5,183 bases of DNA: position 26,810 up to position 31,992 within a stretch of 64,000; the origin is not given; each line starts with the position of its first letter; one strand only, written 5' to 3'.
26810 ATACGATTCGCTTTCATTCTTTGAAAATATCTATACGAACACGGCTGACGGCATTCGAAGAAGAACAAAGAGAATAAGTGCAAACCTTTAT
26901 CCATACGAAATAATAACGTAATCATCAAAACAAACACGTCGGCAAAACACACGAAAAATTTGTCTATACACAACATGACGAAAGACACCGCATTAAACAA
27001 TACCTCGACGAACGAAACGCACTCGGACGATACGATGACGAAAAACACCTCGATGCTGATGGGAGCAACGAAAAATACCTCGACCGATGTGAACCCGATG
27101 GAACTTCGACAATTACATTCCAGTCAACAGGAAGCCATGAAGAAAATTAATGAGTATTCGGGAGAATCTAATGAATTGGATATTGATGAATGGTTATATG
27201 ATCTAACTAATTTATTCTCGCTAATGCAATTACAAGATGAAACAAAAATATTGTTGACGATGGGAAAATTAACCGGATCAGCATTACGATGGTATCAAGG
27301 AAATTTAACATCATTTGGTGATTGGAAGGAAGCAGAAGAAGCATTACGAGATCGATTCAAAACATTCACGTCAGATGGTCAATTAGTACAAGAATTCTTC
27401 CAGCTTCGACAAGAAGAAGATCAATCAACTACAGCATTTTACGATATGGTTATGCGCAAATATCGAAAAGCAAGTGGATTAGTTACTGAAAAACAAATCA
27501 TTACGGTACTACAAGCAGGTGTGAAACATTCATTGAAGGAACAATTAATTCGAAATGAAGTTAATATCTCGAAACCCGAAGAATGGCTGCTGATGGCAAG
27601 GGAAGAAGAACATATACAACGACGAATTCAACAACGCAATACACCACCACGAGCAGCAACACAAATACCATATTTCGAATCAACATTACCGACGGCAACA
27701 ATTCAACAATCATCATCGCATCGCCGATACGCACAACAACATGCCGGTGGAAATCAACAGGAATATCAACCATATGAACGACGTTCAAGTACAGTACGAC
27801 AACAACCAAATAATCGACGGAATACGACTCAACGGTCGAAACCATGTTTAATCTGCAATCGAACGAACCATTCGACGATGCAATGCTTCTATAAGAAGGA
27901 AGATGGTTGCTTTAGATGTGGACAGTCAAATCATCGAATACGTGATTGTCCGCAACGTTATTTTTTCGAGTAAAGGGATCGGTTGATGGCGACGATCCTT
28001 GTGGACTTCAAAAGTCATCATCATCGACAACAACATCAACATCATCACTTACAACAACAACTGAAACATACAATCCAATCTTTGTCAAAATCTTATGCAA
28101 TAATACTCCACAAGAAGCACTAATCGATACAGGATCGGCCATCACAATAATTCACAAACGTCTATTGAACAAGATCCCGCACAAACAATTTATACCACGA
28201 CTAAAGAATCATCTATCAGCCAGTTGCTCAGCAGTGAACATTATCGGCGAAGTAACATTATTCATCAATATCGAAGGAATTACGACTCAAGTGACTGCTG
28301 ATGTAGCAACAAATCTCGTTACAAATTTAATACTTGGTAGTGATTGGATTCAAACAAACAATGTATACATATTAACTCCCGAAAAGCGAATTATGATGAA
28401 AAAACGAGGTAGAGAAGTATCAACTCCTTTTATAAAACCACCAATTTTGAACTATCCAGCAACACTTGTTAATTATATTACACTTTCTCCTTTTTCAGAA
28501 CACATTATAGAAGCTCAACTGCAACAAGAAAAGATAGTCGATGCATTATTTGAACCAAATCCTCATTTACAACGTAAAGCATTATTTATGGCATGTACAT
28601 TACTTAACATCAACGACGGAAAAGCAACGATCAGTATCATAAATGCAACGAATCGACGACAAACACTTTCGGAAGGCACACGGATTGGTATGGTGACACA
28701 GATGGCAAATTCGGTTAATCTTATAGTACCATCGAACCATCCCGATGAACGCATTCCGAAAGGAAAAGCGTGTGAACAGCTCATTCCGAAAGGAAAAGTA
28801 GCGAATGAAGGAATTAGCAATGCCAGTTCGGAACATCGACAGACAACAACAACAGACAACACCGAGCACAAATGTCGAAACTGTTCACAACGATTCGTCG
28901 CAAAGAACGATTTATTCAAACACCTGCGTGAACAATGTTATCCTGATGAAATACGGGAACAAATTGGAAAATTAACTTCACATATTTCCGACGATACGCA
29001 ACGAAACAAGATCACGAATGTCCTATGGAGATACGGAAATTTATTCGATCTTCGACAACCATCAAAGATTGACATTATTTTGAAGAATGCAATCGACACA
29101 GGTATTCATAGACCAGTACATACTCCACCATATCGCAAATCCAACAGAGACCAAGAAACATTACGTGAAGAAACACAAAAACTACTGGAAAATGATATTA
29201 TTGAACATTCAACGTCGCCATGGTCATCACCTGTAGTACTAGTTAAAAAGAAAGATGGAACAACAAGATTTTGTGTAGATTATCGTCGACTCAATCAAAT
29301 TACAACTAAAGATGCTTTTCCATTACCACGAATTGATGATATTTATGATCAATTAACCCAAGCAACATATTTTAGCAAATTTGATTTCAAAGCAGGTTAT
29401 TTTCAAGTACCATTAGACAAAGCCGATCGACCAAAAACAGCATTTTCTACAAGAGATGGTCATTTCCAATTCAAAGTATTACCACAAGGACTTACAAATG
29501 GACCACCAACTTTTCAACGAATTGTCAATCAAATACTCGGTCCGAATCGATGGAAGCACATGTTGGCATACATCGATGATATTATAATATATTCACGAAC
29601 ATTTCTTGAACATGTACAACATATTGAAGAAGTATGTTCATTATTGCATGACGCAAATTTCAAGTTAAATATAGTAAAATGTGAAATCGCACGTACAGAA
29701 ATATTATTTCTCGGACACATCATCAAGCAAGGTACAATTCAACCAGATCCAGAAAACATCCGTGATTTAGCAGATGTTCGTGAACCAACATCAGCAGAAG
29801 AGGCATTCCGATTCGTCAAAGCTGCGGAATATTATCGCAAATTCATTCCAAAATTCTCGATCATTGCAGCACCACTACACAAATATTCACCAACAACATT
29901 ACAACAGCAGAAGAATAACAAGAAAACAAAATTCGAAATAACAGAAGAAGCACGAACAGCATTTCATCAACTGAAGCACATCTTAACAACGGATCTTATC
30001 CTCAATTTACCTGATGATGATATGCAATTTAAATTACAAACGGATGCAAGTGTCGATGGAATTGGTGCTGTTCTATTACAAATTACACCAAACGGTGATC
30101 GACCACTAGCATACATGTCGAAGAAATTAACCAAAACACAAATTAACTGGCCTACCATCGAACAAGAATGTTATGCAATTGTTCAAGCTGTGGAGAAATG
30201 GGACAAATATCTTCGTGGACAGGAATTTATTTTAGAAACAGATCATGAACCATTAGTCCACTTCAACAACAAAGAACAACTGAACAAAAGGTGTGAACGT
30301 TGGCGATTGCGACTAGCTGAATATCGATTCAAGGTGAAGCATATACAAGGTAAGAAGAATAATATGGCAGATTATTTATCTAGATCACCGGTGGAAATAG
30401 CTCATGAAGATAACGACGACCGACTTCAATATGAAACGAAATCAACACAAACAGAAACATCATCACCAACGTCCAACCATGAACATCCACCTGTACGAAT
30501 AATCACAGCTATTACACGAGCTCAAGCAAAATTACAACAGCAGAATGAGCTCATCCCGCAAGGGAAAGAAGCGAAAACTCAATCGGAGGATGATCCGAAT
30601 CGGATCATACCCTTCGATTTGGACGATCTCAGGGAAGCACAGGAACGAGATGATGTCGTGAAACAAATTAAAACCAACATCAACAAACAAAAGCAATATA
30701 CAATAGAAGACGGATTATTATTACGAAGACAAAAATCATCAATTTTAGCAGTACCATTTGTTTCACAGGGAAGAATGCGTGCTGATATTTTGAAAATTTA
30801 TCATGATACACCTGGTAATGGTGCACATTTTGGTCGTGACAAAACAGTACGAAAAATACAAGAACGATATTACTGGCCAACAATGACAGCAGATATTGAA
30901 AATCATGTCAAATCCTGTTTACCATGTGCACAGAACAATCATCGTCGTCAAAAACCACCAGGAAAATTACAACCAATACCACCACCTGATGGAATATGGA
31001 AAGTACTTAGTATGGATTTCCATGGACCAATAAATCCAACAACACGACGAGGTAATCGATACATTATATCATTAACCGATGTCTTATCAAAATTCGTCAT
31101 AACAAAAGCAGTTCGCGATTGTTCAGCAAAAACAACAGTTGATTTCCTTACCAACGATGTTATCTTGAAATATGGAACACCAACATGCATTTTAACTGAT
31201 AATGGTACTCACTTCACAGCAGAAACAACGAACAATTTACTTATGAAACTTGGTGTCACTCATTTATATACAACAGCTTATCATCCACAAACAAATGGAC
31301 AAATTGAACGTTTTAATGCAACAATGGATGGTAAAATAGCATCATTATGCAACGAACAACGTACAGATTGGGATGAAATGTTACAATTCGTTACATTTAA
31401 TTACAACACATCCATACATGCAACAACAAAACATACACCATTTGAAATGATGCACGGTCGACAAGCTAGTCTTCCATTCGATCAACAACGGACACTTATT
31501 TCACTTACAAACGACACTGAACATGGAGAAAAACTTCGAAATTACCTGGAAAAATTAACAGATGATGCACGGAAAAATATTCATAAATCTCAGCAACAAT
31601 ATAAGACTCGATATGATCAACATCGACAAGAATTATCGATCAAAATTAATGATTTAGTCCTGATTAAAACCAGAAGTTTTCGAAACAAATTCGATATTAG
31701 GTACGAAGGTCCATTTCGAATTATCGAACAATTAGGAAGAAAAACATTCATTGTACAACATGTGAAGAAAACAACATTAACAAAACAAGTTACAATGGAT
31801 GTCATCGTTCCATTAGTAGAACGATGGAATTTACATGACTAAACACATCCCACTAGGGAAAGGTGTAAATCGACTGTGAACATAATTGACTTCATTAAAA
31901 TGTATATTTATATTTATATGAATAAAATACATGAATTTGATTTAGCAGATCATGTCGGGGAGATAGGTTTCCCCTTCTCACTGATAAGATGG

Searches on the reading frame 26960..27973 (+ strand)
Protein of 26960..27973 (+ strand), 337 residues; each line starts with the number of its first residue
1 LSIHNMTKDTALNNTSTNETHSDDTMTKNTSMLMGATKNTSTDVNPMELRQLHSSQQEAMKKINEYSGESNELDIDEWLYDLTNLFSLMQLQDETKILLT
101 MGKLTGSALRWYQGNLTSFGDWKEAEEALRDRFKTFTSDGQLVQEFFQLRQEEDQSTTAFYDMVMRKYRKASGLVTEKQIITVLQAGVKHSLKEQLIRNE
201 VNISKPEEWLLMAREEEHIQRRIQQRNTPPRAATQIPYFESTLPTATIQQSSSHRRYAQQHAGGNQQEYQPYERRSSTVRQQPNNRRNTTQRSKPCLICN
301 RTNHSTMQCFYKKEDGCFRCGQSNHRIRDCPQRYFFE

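Call 4: search_protein_families(library=pfam, proteins=[window:26960-27973:+], max_evalue=1)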
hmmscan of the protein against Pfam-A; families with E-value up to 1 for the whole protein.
window:26960-27973:+ (337 aa): 8 families
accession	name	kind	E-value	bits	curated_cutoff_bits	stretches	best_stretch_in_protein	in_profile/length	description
PF03732.24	Retrotrans_gag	-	1.6e-07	31.8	24.1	1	103-189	6-96/97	Retrotransposon gag protein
PF19259.5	Ty3_capsid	-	3.9e-06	26.8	29.1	1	56-226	7-180/198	Ty3 transposon capsid-like protein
PF00098.28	zf-CCHC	-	2.8e-05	24.4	20.8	1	316-332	2-18/18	Zinc knuckle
PF13696.11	zf-CCHC_2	-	0.0021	18.2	27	1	317-332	6-21/21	Zinc knuckle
PF14787.11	zf-CCHC_5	-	0.038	14.2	27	0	314-331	2-19/36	GAG-polyprotein viral zinc-finger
PF10902.13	WYL_2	-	0.089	13.5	26.7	0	151-170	48-67/74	WYL_2, Sm-like SH3 beta-barrel fold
PF01756.24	ACOX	-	0.1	12.7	22.1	1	58-113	60-111/181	Acyl-CoA oxidase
PF14893.12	PNMA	-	0.1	12.5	25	1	69-177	8-115/161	PNMA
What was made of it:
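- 26960..27973 (+): gag (337 aa) with two adjacent CX2CX4HX4C zinc knuckles. Pfam Retrotrans_gag 1.6e-7, zf-CCHC 2.8e-5 (call 4).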

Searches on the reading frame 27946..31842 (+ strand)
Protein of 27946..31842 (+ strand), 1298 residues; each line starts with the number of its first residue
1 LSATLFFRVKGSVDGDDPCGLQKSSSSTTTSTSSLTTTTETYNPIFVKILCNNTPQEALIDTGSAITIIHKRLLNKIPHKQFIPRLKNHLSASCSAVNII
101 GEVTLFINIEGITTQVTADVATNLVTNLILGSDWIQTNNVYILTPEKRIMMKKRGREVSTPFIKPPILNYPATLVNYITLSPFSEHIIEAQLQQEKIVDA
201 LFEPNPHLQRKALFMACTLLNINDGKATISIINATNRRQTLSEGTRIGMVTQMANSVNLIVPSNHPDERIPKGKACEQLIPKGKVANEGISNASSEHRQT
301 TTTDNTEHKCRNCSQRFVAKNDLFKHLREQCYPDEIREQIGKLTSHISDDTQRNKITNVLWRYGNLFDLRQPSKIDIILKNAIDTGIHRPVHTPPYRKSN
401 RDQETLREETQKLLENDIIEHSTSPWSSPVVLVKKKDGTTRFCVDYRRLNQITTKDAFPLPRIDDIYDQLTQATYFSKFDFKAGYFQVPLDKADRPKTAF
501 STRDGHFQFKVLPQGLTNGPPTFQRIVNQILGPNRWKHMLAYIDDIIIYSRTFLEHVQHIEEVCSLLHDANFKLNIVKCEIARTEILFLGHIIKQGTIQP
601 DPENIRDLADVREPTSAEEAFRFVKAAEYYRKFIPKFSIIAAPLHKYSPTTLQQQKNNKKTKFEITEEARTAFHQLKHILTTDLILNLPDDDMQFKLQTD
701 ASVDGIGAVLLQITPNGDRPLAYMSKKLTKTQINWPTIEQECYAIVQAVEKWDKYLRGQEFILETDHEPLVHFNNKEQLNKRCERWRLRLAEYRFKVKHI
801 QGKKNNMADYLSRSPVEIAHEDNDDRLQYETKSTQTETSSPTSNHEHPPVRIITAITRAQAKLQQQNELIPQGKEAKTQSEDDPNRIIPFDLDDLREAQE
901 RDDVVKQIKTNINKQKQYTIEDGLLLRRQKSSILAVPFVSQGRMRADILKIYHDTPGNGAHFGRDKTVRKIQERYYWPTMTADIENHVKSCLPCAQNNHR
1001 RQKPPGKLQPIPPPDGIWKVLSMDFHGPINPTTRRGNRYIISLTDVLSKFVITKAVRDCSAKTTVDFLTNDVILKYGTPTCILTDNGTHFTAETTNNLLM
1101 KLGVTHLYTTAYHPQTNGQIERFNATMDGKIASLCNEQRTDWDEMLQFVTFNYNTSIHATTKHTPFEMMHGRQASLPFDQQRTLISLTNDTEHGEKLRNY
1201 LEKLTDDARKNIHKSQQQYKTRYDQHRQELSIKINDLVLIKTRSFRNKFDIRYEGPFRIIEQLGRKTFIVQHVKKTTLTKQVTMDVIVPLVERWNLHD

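Call 4: search_protein_families(library=pfam, proteins=[window:27946-31842:+], max_evalue=1)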
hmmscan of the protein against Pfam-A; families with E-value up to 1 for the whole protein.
window:27946-31842:+ (1298 aa): 16 families
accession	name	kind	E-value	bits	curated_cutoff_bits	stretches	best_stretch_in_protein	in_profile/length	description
PF00078.32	RVT_1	-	7.9e-37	127.4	29.6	1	433-593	1-205/205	Reverse transcriptase (RNA-dependent DNA polymerase)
PF17917.7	RT_RNaseH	-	1.9e-34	118.4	24.8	1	691-793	2-105/105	RNase H-like domain found in reverse transcriptase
PF17919.7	RT_RNaseH_2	-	2.8e-31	108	29.8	1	666-762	2-99/100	RNase H-like domain found in reverse transcriptase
PF17921.7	Integrase_H2C2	-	4.1e-20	72.1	25.5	1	943-1000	4-59/59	Integrase zinc binding domain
PF00665.32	rve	-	3.1e-11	43.8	32.6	1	1020-1114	7-102/102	Integrase core domain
PF13975.11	gag-asp_proteas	-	3.6e-05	24.7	28.2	1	48-136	2-91/92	gag-polyprotein putative aspartyl protease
PF13683.12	rve_3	-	0.00019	21.5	26.5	1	1103-1155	2-55/67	Integrase core domain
PF00077.25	RVP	-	0.0037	18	20.7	1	47-141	7-99/101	Retroviral aspartyl protease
PF09668.16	Asp_protease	-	0.004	17.7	26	1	45-142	10-108/109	Aspartyl protease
PF08284.16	RVP_2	-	0.0089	16.3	20.3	1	38-154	15-133/136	Retroviral aspartyl protease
PF08397.16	IMD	-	0.032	14.1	26.2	1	1195-1267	83-154/219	IRSp53/MIM homology domain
PF22938.2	Integrase_p58_C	-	0.033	14.7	27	1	1255-1276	1-22/35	Integrase p58, C-terminal domain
PF09337.16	zf-H2C2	-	0.046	14.5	25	1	961-995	5-39/39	H2C2 zinc finger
PF13650.11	Asp_protease_2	-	0.15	13.2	24.3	1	50-133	4-89/90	Aspartyl protease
PF13894.12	zf-C2H2_4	-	0.23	12.7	27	1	308-328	1-21/24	C2H2-type zinc finger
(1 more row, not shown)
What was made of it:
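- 27946..31842 (+): pol ORF (PR, extra C2HC zinc finger, RT, RNase H, integrase with GPF motif). Pfam RVT_1 7.9e-37, RT_RNaseH 1.9e-34, Integrase_H2C2 4.1e-20, rve 3.1e-11, gag-asp_proteas 3.6e-5 (call 4).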
